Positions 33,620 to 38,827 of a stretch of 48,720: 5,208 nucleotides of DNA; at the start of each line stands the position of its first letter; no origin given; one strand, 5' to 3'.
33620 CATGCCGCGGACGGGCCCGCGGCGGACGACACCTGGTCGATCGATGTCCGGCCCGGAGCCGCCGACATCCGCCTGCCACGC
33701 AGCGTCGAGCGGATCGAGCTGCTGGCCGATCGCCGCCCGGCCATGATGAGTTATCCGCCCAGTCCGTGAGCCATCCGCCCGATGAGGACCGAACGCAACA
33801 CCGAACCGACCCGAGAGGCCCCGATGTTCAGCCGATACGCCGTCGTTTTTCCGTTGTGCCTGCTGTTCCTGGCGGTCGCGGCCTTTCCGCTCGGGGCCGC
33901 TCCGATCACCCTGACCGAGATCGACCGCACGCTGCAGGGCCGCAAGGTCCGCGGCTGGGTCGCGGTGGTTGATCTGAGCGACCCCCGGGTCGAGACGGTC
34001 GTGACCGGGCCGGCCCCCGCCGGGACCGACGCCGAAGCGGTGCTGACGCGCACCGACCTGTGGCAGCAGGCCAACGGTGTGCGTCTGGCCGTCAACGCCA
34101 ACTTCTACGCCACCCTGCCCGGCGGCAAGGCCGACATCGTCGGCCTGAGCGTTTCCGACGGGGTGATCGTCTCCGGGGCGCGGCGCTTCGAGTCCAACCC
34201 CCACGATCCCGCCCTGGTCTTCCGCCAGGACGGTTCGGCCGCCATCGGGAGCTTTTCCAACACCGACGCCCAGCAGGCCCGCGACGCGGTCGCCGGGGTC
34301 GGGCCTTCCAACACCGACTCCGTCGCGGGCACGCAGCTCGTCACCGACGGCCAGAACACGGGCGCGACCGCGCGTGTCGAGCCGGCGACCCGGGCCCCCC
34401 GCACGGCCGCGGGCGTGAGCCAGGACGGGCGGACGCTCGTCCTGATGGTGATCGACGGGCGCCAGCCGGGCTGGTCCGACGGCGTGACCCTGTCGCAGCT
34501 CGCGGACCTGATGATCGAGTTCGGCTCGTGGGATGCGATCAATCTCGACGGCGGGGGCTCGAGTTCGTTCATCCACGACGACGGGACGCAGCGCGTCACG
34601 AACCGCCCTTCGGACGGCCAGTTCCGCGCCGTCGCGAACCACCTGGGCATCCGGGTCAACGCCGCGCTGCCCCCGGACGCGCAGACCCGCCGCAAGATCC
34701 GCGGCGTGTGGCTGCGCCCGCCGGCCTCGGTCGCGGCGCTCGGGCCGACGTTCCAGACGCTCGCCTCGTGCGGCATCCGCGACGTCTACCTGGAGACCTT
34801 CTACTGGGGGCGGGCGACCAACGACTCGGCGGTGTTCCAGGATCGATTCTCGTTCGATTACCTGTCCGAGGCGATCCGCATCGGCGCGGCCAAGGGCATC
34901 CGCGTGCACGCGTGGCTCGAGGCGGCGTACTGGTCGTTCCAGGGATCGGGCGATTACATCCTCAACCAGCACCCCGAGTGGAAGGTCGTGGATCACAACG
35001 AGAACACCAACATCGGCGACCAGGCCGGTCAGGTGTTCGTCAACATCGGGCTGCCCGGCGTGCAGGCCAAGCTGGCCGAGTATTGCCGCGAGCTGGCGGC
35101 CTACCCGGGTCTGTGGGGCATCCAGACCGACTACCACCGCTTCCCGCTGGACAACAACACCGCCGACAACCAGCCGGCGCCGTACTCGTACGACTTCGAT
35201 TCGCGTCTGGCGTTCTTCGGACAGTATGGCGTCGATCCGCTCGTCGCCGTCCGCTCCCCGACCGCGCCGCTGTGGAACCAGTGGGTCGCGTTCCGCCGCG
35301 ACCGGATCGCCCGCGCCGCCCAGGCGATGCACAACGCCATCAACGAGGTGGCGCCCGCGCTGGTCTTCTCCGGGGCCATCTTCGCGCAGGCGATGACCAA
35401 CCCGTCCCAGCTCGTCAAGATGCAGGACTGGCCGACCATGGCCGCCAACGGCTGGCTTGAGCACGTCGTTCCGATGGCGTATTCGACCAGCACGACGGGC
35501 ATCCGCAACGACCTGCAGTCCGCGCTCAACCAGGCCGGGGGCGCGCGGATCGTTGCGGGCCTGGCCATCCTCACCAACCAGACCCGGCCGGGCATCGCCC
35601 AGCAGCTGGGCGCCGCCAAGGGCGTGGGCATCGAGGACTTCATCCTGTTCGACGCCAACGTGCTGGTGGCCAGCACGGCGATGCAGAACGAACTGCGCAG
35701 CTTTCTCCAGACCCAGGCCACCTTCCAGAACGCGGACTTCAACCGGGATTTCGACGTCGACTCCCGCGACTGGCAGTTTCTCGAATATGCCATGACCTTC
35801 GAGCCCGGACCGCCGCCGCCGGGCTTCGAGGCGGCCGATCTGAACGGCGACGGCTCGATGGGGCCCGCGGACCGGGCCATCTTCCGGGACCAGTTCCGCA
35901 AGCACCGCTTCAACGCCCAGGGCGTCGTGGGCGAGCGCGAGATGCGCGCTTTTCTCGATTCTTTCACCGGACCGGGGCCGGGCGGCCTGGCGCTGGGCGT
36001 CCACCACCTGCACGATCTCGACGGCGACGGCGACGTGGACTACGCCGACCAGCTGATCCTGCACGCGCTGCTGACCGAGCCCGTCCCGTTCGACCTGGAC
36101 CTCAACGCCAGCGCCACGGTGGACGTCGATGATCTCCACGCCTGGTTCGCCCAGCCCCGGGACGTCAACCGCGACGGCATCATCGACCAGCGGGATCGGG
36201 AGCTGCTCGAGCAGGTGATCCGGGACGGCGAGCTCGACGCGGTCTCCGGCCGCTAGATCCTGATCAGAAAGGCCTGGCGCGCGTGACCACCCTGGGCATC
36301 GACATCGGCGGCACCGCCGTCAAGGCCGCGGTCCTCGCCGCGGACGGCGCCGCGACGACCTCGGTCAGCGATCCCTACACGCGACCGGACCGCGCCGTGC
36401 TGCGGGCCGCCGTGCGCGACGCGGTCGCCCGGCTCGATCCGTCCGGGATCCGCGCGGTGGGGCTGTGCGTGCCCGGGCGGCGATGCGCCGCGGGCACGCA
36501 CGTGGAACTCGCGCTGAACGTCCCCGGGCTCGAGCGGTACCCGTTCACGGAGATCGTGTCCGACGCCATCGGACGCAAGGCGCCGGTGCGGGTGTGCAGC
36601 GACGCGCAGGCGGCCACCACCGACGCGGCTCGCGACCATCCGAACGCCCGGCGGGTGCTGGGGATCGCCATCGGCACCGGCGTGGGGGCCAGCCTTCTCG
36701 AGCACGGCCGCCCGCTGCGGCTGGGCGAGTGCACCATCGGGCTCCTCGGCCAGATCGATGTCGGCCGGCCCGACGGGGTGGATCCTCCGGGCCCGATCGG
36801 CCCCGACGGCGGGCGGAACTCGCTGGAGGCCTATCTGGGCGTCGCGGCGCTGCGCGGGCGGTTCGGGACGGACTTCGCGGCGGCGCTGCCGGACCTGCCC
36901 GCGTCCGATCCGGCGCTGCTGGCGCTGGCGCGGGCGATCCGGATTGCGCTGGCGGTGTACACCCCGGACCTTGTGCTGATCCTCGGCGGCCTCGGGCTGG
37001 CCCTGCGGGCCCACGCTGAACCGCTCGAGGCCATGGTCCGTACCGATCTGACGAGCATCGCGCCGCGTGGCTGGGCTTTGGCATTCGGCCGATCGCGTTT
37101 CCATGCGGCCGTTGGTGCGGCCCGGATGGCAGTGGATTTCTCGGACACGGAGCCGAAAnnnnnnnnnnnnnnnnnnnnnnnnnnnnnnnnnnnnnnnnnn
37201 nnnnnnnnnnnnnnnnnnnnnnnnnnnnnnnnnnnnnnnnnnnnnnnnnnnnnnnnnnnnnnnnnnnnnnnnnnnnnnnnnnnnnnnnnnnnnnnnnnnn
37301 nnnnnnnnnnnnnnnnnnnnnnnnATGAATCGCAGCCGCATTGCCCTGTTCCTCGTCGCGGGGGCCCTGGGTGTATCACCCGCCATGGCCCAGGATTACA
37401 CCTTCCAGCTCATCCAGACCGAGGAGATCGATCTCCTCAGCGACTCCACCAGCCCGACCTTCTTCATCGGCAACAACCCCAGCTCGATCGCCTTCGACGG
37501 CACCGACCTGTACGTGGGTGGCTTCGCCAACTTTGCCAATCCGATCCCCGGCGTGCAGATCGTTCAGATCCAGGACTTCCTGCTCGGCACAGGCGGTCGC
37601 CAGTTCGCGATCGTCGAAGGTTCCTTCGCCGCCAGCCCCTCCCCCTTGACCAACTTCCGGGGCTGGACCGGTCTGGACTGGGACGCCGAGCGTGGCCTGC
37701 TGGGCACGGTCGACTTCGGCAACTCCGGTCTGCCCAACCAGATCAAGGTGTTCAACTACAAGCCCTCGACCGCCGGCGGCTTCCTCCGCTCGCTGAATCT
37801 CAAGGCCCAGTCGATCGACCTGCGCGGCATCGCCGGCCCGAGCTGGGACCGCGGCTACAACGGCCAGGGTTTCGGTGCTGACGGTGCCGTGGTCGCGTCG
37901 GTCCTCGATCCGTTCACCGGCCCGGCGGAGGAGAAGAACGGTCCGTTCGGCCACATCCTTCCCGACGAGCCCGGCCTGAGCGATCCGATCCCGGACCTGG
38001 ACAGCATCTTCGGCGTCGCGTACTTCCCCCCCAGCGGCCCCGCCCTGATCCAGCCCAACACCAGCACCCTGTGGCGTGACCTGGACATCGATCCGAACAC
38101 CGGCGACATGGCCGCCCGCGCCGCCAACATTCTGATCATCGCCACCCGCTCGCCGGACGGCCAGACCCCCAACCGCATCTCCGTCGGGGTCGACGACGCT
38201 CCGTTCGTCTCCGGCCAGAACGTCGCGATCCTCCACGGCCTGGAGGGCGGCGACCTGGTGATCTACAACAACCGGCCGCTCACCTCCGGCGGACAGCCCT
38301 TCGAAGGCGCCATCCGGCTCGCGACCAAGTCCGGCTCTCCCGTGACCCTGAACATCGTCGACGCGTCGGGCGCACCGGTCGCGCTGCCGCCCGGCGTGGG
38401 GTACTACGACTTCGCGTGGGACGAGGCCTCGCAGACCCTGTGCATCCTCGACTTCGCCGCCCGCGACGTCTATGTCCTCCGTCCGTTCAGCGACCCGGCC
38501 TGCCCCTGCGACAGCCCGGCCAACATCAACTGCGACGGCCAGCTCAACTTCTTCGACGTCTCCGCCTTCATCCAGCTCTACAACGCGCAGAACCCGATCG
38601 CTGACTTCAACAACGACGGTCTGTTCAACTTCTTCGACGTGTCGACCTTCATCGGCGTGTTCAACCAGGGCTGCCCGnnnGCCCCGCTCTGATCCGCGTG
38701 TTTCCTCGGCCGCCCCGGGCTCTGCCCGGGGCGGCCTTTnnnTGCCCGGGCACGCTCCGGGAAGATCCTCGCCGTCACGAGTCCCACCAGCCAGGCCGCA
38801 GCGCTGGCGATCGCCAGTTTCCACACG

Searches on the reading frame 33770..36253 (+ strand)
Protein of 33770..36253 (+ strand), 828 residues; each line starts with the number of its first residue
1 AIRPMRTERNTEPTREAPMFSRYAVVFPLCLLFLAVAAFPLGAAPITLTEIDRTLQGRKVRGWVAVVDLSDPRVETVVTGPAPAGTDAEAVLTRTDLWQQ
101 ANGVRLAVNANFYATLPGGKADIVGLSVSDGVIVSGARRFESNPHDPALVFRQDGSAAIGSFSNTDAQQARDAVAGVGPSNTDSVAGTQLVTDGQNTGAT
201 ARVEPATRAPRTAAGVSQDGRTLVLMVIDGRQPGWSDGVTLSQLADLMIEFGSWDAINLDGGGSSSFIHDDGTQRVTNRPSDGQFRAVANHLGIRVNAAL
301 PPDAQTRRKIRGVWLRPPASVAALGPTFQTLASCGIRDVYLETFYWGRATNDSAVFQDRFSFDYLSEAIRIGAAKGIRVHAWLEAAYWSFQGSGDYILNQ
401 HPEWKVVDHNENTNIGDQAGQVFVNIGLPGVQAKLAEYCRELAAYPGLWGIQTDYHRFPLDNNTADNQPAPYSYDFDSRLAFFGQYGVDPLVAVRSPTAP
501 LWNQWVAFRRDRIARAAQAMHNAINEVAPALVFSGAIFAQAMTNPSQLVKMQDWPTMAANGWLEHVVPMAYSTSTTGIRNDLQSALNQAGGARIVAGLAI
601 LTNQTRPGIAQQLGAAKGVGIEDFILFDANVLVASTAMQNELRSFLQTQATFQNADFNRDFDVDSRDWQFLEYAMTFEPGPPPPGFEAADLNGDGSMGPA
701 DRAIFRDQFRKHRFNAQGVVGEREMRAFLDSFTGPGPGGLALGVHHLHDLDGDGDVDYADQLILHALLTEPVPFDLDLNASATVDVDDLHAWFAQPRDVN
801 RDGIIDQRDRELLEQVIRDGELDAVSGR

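Call 17: search_protein_families(library=pfam, proteins=[window:33770-36253:+], max_evalue=0.001)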
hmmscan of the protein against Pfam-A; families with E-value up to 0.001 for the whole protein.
window:33770-36253:+ (828 aa): 4 families
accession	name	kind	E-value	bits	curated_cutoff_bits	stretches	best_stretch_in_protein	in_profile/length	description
PF09992.14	NAGPA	-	7.9e-32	111.2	25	1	102-294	1-168/169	Phosphodiester glycosidase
PF02638.21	GHL10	-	2.1e-11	44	27.9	1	362-592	69-282/311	Glycosyl hydrolase-like 10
PF00404.24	Dockerin_1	-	2.6e-10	40.8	22.9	1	655-704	2-51/57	Dockerin type I domain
PF13200.12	DUF4015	-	0.00066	19.3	27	0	398-571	90-226/313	Putative glycosyl hydrolase domain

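Call 55: search_protein_families(library=ncbifam, proteins=[window:33770-36253:+], max_evalue=0.001)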
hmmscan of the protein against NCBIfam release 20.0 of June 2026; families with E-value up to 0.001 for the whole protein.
window:33770-36253:+ (828 aa): 0 families

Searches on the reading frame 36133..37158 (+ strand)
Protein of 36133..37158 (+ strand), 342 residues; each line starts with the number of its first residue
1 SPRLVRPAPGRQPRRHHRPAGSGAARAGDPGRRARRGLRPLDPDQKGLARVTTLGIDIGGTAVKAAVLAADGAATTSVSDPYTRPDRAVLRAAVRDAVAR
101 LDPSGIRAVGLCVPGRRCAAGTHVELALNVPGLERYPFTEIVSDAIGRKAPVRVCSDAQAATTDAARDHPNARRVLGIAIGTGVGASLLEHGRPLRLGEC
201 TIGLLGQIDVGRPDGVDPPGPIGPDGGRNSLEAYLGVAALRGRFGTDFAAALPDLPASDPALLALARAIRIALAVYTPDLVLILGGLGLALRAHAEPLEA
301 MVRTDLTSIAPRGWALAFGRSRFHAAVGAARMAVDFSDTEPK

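Call 17: search_protein_families(library=pfam, proteins=[window:36133-37158:+], max_evalue=0.001)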
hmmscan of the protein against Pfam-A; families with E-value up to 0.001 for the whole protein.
window:36133-37158:+ (342 aa): 1 family
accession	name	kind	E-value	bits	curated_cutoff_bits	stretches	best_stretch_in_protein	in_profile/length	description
PF00480.26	ROK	-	5.6e-14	52.8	22.9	1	54-333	2-291/294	ROK family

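Call 55: search_protein_families(library=ncbifam, proteins=[window:36283-37158:+], max_evalue=0.001)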
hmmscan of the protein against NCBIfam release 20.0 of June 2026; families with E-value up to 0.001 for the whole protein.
window:36283-37158:+ (292 aa): 9 families
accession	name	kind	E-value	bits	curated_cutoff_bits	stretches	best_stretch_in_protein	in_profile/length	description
NF047821.1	NactlManKinNanK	equivalog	7.3e-11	42.1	450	1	1-177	1-170/288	N-acetylmannosamine kinase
NF003461.0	PRK05082.1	subfamily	1.7e-09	37.5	283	1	1-149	1-147/291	N-acetylmannosamine kinase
NF009835.0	PRK13310.1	equivalog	6.9e-09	35.4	380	1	4-157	3-157/303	N-acetylglucosamine kinase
TIGR00744.1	ROK_glcA_fam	subfamily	6.8e-08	32.1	260.35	1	4-145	1-146/318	ROK family glucokinase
NF007251.0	PRK09698.1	equivalog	6.8e-08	32.1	253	1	3-257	8-268/304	allose kinase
NF007108.0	PRK09557.1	equivalog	2.8e-06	26.9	443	1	3-153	3-154/303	fructokinase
NF009836.0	PRK13311.1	equivalog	1.5e-05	24.3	551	1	4-143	3-143/256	N-acetyl-D-glucosamine kinase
NF045942.1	PolPhglucPhase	equivalog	2.4e-05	24.2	250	1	3-144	2-145/242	polyphosphate--glucose phosphotransferase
NF042998.1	bglucokin_BglK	equivalog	0.00051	19.4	550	1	4-165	4-163/291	beta-glucoside kinase BglK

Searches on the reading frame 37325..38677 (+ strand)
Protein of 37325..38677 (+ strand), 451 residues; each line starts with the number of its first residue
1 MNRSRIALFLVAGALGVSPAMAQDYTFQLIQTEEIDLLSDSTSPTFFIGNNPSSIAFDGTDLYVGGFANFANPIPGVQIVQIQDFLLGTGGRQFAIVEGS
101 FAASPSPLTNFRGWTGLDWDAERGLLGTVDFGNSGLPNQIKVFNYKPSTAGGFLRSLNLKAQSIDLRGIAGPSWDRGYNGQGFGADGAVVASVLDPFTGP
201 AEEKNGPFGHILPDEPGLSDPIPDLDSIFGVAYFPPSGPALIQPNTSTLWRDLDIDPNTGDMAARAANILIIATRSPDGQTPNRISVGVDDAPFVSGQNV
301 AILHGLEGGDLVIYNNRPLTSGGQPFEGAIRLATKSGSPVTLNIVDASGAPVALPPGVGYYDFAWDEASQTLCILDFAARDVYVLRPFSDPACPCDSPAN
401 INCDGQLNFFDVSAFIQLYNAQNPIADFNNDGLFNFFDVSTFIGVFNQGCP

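Call 6: search_protein_families(library=ncbifam, proteins=[window:37325-38677:+], max_evalue=1)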
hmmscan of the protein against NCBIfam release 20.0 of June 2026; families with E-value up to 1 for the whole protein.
window:37325-38677:+ (451 aa): 1 family
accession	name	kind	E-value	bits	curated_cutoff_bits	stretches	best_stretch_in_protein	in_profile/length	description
NF041540.1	dockerin_GC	domain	3.1e-10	40.3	29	1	400-450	11-67/67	GC-type dockerin domain-anchored protein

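Call 7: search_protein_families(library=pfam, proteins=[window:37325-38677:+], max_evalue=1)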
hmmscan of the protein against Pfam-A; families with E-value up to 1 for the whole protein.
window:37325-38677:+ (451 aa): 0 families

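Call 10: find_homologous_proteins(query=window:37325-38677:+)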
Query window:37325-38677:+ (451 aa): 407 proteins with E <= 0.001 among 8000 candidates; the best 120 are listed.
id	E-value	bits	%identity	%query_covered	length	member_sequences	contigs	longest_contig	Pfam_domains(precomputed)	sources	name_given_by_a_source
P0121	1.6e-273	926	88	100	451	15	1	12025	-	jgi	jgi:hypothetical protein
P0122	2.8e-264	895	85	100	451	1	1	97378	-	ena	-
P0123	1.9e-260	883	84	100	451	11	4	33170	-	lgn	-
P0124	1.8e-259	880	83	100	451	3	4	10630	-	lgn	-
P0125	1.8e-243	827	80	100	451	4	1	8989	-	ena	-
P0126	3.4e-240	816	79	100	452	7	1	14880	-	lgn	-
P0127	4.9e-229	779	76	100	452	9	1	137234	-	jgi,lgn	-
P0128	7.8e-225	765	75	100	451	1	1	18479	-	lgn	-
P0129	1.4e-223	761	75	100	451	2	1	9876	-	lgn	-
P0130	7.2e-218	742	74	95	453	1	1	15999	-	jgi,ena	jgi:hypothetical protein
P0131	5.2e-217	740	73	100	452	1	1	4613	-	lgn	-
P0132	8.3e-211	719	71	100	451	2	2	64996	-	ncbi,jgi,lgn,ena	-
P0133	4.4e-189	648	65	100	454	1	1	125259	-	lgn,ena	-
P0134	7.6e-98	347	45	100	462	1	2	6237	-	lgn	-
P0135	3.5e-81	292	41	99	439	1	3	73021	-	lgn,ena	-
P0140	2.0e-48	184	34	100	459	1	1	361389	-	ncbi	ncbi:MAG: GC-type dockerin domain-anchored protein [Phycisphaerales bacterium]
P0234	4.4e-12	64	61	13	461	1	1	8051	PF22494.4,PF14312.13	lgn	-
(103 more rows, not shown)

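Call 34: find_encoding_contigs(protein=P0140, flank=8000, max_places=1)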
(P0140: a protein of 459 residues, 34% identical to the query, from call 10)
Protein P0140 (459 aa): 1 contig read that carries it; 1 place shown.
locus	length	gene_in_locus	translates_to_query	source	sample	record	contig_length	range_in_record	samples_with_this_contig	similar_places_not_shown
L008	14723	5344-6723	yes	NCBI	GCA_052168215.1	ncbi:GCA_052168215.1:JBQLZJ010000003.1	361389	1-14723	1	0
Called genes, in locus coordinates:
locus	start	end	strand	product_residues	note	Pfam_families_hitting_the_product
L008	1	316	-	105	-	PF01408:GFO_IDH_MocA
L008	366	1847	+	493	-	PF02638:GHL10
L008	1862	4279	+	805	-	PF00404:Dockerin_1 (faint), PF09992:NAGPA, PF02638:GHL10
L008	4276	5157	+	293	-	PF00480:ROK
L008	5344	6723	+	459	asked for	-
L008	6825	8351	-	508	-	PF02638:GHL10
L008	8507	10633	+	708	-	PF00089:Trypsin, PF13365:Trypsin_2, PF00595:PDZ, PF13180:PDZ_2, PF17820:PDZ_6, PF13180:PDZ_2 (weak), PF00595:PDZ (weak), PF13180:PDZ_2, +3 more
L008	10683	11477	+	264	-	-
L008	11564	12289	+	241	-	PF00106:adh_short, PF01370:Epimerase, PF08659:KR, PF13460:NAD_binding_10, PF13561:adh_short_C2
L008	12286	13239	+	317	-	PF13911:AhpC-TSA_2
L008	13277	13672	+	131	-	-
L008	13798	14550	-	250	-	-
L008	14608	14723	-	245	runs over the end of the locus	-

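Call 35: find_encoding_contigs(protein=P0133, flank=8000, max_places=1)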
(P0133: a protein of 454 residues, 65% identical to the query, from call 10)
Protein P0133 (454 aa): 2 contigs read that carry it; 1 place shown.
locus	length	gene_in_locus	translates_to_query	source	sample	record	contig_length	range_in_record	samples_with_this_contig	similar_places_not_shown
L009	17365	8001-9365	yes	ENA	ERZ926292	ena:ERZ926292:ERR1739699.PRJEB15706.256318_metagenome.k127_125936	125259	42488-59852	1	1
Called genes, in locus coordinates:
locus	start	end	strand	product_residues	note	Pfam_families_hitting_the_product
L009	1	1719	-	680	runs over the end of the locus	PF01182:Glucosamine_iso, PF02585:PIG-L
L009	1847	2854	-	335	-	PF01408:GFO_IDH_MocA, PF02894:GFO_IDH_MocA_C, PF22725:GFO_IDH_MocA_C3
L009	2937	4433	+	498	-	PF02638:GHL10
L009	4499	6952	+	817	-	PF09992:NAGPA, PF02638:GHL10, PF00404:Dockerin_1 (weak)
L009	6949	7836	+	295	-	PF00480:ROK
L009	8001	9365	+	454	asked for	-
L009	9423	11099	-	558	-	PF00474:SSF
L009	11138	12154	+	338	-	PF01510:Amidase_2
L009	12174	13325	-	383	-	PF07786:HGSNAT_cat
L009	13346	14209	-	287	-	PF00491:Arginase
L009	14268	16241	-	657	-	PF02784:Orn_Arg_deC_N, PF17810:Arg_decarb_HB, PF17944:Arg_decarbox_C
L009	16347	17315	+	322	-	PF01916:DS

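Call 52: predict_structure(alignment_id=A3)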
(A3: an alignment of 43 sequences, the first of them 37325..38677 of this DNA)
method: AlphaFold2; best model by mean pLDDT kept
length: 451 residues; sequences in the alignment: 43
mean_pLDDT: 83.6   pTM: 0.80
mean pLDDT of the five models: 83.6, 83.2, 81.3, 79.9, 79.6
residues with pLDDT >= 90: 222; 70-90: 156; 50-70: 43; < 50: 30
segments of 3 or more residues with pLDDT < 50: 1-21, 148-154
pLDDT, mean of each block of 10 residues (from residue 1): 42 43 86 93 85 95 89 83 90 90 72 93 90 79 66 62 80 92 78 74 73 64 60 79 77 95 93 91 89 89 93 94 93 95 93 94 95 96 91 81 86 94 93 94 83 58
secondary structure, 60 per line:
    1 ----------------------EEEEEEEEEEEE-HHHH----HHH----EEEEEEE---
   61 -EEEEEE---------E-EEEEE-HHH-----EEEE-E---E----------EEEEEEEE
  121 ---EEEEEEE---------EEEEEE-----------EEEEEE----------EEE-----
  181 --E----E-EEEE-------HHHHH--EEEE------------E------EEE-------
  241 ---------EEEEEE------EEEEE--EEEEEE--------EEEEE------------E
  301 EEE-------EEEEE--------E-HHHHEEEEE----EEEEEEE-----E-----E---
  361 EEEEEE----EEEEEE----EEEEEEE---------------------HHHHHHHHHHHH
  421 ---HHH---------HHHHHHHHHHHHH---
elements in order: E23-34 H36-39 E51-57 E62-67 E79-83 E93-96 E113-120 E124-130 E140-145 E157-162 E173-175 E190-193 H201-205 E208-211 E231-233 E250-255 E262-266 E269-274 E283-287 E300-303 E311-315 H326-329 E330-334 E339-345 E361-366 E371-376 E381-387 H409-420 H436-448
